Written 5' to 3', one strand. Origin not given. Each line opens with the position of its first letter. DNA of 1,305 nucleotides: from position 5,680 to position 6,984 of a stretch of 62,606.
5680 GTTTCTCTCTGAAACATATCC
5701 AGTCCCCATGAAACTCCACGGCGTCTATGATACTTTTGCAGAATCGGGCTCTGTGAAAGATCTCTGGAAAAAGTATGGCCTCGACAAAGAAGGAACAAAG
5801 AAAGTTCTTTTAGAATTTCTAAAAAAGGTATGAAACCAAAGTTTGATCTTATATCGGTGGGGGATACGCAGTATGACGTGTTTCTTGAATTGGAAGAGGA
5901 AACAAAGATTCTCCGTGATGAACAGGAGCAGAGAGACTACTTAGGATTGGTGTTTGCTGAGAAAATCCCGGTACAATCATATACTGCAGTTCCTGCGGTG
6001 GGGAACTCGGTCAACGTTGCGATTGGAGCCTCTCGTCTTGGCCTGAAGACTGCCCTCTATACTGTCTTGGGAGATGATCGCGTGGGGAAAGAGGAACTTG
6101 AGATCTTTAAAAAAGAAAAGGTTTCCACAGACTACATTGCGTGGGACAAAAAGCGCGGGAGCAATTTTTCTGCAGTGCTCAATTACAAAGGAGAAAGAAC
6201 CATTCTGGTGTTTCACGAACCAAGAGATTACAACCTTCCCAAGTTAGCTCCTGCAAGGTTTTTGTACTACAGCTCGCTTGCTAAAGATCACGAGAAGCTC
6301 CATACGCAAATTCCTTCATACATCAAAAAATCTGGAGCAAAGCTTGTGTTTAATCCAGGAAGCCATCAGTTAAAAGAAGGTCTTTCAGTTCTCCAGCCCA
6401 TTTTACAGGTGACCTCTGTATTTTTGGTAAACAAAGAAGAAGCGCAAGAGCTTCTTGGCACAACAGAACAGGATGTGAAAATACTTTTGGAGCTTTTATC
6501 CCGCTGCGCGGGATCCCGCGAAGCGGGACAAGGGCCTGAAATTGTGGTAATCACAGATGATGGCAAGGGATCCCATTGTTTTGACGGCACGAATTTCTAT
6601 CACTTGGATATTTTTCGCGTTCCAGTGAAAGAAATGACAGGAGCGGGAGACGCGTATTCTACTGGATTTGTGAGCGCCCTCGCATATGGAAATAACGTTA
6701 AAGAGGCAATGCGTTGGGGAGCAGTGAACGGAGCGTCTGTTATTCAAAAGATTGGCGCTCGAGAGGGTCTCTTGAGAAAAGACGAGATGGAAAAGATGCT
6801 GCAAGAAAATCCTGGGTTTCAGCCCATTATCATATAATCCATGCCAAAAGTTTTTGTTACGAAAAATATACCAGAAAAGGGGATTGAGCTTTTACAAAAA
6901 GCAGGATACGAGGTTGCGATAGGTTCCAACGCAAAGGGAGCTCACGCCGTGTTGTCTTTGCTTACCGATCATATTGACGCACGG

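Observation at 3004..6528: Identical 30-nt double-hairpin cassette inserted in-frame in two unrelated genes, with a compensatory stem change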

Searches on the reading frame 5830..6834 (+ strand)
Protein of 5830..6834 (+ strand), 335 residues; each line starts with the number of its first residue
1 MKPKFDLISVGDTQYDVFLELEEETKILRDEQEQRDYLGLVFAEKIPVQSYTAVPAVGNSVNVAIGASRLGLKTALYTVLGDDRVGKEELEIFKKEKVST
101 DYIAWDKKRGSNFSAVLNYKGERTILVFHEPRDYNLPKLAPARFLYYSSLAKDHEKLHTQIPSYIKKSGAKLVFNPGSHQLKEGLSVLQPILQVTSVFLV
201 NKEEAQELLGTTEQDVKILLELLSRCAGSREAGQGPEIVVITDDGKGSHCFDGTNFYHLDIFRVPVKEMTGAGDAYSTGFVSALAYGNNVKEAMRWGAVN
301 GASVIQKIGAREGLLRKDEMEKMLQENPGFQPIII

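Call 9: search_protein_families(library=pfam, proteins=[window:5830-6834:+])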
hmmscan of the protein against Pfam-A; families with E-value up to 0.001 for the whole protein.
window:5830-6834:+ (335 aa): 2 families
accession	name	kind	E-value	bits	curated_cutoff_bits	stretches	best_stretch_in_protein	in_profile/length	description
PF00294.29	PfkB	-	2.9e-33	115.9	25.8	1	57-313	36-298/302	pfkB family carbohydrate kinase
PF08543.17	Phos_pyr_kin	-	1.2e-05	25.2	27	1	189-297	114-224/246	Phosphomethylpyrimidine kinase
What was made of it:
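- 5830..6837 (+): Host gene encoding a PfkB-family sugar kinase (335 aa). Pfam PF00294, E = 2.9e-33 (call 9).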

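Call 54: search_solved_structures(query=window:5830-6834:+, show_alignments=2, max_evalue=1e-10)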
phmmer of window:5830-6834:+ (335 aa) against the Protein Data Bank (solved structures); distinct sequences matched with E-value up to 1e-10: 4.
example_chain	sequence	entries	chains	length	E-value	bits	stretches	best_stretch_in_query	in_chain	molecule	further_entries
3hj6_A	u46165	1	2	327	3.3e-13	53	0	58-113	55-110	Fructokinase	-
2nwh_A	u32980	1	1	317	5.7e-13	52.2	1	55-326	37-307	carbohydrate kinase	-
8cqx_A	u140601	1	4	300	5.1e-12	49.1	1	51-324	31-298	Ribokinase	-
6znx_A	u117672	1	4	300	5.6e-12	49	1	51-324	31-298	Ribokinase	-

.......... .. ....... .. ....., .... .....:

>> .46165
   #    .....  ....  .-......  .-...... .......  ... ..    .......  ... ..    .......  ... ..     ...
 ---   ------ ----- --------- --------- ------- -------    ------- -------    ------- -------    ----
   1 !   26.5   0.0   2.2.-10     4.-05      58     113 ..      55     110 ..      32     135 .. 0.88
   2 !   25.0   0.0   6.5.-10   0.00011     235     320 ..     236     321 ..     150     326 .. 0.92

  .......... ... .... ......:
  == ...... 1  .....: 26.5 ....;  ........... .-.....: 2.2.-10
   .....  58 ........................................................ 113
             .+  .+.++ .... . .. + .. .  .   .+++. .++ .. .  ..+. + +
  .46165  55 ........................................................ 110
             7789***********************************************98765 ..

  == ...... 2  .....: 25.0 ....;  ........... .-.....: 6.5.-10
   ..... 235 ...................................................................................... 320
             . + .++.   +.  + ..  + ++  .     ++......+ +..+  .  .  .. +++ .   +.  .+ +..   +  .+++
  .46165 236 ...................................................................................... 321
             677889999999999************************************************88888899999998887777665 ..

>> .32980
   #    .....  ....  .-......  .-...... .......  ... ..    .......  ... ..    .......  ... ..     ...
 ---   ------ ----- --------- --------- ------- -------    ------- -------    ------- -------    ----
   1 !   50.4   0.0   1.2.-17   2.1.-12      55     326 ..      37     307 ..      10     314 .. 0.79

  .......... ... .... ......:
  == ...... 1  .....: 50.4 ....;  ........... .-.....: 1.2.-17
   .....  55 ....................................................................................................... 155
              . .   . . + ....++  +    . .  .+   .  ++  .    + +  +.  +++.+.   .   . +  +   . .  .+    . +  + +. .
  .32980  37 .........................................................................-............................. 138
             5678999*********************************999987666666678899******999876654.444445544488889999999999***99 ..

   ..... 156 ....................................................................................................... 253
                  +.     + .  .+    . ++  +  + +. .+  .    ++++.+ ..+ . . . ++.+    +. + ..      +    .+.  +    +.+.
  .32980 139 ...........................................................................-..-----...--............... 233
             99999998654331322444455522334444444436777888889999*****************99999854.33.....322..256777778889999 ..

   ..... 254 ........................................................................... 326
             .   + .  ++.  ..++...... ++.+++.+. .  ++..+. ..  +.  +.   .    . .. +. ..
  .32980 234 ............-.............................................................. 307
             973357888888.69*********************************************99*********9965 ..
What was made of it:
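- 6499..6528 (+): 30-nt cassette in pfkB: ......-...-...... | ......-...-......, read as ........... By PDB alignment the insert lies in a loop before the VVIT strand (call 54).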
